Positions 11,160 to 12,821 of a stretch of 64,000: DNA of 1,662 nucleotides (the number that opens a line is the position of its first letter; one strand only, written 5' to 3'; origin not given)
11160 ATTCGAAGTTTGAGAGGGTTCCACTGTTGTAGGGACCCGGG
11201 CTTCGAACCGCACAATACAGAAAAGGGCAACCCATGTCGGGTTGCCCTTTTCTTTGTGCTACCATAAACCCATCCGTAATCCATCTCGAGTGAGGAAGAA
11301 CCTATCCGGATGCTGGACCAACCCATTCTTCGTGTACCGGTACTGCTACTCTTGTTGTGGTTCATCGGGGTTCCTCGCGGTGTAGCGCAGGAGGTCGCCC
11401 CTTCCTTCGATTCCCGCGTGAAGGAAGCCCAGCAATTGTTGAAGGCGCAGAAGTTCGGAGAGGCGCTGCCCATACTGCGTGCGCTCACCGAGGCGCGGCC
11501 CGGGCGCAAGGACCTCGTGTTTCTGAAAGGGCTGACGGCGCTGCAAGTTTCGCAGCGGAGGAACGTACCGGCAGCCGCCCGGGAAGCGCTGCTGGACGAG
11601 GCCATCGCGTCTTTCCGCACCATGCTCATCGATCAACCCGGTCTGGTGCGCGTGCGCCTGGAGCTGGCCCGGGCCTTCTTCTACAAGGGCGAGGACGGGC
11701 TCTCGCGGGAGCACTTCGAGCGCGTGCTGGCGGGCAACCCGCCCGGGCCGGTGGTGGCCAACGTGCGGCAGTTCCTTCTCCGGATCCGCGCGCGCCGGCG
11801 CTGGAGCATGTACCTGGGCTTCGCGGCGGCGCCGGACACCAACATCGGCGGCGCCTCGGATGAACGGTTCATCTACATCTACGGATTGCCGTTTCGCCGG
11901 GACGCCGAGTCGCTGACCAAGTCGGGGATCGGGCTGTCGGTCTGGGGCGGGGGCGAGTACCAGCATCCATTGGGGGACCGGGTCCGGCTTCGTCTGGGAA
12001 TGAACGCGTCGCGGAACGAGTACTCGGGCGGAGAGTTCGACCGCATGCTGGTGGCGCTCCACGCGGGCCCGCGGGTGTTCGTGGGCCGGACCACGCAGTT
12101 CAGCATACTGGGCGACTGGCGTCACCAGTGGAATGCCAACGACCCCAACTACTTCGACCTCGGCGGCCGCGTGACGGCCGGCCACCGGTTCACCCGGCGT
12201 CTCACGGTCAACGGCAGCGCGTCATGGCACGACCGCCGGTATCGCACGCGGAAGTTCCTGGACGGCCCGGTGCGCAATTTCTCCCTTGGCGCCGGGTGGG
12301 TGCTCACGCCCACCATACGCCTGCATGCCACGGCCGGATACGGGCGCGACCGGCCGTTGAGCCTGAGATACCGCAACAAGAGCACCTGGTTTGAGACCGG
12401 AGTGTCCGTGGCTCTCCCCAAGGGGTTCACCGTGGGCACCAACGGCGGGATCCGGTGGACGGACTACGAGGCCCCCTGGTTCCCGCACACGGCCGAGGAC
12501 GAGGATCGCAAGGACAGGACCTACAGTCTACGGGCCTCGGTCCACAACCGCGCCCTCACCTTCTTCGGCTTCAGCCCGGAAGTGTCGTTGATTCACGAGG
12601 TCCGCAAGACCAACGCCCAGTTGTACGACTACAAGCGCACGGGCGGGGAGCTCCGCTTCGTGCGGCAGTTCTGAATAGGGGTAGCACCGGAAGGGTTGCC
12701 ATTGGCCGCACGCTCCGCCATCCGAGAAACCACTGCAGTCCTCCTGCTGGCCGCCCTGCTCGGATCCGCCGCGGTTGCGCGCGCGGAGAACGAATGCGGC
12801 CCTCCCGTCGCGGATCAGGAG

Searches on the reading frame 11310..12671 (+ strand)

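Call 89: search_protein_families(library=pfam, proteins=[window:11310-12671:+], max_evalue=0.00001)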
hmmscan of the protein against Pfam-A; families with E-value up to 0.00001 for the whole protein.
window:11310-12671:+ (454 aa): 2 families
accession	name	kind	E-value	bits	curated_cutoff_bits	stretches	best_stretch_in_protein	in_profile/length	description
PF04575.19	SlipAM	-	2.2e-22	80.4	22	1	165-454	1-288/288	Surface lipoprotein assembly modifier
PF13432.12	TPR_16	-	1.8e-06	28.7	32.7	0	38-93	2-53/65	Tetratricopeptide repeat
